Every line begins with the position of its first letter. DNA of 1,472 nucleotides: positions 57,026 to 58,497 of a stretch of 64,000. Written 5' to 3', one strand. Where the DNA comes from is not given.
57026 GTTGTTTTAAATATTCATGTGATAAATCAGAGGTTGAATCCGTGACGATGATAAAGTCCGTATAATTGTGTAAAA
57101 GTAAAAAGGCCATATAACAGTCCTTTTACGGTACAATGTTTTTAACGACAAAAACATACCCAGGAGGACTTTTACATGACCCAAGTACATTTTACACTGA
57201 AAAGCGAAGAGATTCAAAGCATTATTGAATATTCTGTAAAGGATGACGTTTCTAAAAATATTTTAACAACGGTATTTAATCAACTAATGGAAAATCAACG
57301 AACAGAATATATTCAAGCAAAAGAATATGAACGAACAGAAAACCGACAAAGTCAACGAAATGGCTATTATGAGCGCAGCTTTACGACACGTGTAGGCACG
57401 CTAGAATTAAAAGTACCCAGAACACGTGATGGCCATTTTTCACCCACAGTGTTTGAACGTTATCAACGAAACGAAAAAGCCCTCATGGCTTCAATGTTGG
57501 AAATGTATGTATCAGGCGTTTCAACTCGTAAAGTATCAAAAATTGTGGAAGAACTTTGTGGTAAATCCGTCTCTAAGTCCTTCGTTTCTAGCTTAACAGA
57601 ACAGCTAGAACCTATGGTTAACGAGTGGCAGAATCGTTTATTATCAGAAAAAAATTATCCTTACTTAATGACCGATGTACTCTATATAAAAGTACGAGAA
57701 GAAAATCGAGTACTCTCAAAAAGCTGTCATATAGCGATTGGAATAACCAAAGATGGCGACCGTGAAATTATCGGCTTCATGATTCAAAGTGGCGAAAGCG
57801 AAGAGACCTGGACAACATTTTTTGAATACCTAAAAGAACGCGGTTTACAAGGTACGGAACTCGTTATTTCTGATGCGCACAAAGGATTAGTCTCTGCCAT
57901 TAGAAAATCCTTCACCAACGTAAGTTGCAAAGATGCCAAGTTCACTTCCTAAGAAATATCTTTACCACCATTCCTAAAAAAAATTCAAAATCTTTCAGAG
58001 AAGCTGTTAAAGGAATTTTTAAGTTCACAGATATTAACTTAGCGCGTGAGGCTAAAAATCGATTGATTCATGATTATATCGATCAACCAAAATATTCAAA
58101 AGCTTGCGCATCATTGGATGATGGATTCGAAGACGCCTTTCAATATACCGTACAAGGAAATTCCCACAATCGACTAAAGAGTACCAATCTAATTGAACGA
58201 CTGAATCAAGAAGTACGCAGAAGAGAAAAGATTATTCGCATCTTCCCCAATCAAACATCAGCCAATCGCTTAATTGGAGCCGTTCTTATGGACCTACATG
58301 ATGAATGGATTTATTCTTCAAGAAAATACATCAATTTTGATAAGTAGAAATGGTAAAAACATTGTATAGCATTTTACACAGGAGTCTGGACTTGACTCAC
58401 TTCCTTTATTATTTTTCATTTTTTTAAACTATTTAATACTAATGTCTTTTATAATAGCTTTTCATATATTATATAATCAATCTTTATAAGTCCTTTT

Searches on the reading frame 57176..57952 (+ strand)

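Call 95: search_protein_families(library=pfam, proteins=[window:57176-57952:+], max_evalue=0.001)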
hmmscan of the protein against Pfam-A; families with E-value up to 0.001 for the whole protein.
window:57176-57952:+ (258 aa): 2 families
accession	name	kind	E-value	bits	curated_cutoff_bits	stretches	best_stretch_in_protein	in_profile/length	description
PF00872.24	Transposase_mut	-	3.3e-111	372.3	21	1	1-250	1-249/379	Transposase, Mutator family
PF10551.15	MULE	-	4.3e-05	24.3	27.6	1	187-248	20-86/99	MULE transposase domain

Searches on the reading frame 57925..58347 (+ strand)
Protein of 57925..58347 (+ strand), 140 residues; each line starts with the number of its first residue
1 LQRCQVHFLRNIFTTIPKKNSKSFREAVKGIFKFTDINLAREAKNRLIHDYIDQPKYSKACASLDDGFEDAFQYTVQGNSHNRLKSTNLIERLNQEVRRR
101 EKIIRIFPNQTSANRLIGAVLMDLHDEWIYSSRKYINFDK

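Call 95: search_protein_families(library=pfam, proteins=[window:57925-58347:+], max_evalue=0.001)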
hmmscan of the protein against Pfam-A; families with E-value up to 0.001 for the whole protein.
window:57925-58347:+ (140 aa): 1 family
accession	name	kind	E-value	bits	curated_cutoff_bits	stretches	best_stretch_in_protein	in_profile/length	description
PF00872.24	Transposase_mut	-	1.6e-48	165.9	21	1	1-131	250-379/379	Transposase, Mutator family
